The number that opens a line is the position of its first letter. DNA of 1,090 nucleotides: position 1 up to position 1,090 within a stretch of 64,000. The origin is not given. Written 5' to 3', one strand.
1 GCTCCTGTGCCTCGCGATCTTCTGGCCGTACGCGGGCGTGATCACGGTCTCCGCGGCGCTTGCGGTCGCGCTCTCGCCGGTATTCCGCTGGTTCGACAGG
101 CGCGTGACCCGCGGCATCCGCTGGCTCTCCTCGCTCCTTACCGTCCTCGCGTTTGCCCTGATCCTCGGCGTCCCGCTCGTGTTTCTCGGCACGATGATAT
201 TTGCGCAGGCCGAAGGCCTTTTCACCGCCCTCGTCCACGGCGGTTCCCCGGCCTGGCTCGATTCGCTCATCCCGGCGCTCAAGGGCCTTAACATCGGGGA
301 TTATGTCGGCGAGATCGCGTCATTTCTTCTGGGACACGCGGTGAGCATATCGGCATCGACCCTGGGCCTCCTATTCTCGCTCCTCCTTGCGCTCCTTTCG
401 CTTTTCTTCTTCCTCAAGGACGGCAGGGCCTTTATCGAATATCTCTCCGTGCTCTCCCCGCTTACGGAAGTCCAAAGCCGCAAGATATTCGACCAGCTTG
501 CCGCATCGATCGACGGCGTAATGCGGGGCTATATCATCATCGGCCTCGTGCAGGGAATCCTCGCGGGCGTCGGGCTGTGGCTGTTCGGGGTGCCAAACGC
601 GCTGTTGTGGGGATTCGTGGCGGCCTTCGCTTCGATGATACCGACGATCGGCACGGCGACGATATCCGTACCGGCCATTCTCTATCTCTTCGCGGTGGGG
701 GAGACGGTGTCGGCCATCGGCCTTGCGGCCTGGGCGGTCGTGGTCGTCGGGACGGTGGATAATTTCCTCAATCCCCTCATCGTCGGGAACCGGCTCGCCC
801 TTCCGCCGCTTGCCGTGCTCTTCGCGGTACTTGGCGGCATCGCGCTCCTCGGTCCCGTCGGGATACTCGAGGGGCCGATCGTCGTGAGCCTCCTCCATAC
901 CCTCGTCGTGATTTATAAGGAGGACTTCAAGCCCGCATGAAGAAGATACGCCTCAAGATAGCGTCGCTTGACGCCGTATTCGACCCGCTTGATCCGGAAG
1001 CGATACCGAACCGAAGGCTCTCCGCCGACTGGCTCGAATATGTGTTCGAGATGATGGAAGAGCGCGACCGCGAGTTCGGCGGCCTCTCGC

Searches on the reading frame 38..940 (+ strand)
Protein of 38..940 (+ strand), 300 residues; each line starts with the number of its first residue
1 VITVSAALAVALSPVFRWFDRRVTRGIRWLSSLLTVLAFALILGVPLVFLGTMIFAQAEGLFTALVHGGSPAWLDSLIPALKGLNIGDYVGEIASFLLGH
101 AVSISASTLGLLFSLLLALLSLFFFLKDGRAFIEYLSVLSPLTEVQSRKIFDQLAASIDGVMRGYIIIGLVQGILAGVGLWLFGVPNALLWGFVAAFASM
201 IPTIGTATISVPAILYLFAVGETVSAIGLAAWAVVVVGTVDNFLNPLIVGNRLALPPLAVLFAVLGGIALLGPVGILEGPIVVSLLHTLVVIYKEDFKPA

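Call 3: search_protein_families(library=pfam, proteins=[window:38-940:+], max_evalue=0.01)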
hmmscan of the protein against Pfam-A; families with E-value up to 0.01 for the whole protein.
window:38-940:+ (300 aa): 1 family
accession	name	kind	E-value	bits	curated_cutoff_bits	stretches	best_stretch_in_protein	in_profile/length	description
PF01594.21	AI-2E_transport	-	5.9e-48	164.2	34.3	1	3-290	26-323/327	AI-2E family transporter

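Call 4: search_protein_families(library=ncbifam, proteins=[window:38-940:+], max_evalue=0.01)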
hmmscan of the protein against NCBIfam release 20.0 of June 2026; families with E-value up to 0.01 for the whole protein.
window:38-940:+ (300 aa): 4 families
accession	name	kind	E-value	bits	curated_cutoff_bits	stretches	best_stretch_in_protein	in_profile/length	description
TIGR02872.1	spore_ytvI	equivalog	2.1e-25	89.9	198.15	1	85-289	131-335/341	sporulation integral membrane protein YtvI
NF008216.0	PRK10983.1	equivalog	1.5e-18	67.2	305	1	86-296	142-347/370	AI-2E family transporter YdiK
NF045801.1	efflux_ABUW_0982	equivalog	1.2e-11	44.2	675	1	116-286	164-336/392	chloramphenicol efflux transporter CxpE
NF008930.0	PRK12287.1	subfamily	3.2e-06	27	318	1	8-278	43-313/344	AI-2E family transporter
